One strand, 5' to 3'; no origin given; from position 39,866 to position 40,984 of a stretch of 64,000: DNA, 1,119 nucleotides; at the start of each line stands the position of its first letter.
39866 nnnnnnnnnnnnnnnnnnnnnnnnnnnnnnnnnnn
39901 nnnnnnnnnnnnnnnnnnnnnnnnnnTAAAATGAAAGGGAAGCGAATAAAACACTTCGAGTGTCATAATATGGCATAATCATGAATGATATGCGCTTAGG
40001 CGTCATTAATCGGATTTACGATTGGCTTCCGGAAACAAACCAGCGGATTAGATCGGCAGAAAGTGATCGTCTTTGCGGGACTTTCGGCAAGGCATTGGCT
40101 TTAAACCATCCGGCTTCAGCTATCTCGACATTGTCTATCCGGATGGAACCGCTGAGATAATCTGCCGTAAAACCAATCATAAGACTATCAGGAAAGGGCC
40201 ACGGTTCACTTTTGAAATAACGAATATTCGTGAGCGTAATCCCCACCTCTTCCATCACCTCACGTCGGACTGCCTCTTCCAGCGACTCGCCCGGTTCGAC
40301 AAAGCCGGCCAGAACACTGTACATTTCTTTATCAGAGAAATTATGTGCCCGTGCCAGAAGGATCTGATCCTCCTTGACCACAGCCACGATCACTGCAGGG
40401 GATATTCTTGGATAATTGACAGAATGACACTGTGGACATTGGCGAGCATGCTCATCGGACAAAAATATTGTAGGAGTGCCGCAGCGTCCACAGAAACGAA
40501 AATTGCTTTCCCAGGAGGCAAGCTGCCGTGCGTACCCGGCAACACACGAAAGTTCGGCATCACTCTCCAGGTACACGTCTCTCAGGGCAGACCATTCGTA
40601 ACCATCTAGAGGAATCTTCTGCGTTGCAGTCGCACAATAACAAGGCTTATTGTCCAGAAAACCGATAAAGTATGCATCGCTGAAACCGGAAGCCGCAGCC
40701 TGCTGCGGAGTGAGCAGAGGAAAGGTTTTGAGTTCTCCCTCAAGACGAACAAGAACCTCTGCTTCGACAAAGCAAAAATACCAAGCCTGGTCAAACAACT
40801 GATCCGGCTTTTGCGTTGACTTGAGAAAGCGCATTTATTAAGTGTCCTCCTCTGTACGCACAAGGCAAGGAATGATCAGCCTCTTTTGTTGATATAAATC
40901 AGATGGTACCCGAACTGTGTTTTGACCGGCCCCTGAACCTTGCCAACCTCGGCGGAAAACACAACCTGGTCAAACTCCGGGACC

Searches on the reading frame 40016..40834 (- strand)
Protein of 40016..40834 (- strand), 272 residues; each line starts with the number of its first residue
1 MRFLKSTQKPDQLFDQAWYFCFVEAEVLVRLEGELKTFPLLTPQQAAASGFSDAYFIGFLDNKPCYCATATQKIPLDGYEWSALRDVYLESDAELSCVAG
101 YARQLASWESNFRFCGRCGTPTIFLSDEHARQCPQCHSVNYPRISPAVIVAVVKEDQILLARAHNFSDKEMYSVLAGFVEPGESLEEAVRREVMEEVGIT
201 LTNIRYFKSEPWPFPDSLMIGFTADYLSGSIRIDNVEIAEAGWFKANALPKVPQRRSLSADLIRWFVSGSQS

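Call 41: search_protein_families(library=pfam, proteins=[window:40016-40834:-], max_evalue=0.0001)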
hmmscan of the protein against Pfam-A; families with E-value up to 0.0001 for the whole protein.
window:40016-40834:- (272 aa): 3 families
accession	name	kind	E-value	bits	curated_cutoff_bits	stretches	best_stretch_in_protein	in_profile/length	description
PF00293.34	NUDIX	-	9.6e-20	71.4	21.1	1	146-266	4-134/134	NUDIX domain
PF09297.16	Zn_ribbon_NUD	-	2e-11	43.8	24.8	1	110-136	1-27/32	NADH pyrophosphatase zinc ribbon domain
PF09296.17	NUDIX-like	-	3.3e-09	37.9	22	1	18-108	3-96/96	NADH pyrophosphatase-like rudimentary NUDIX domain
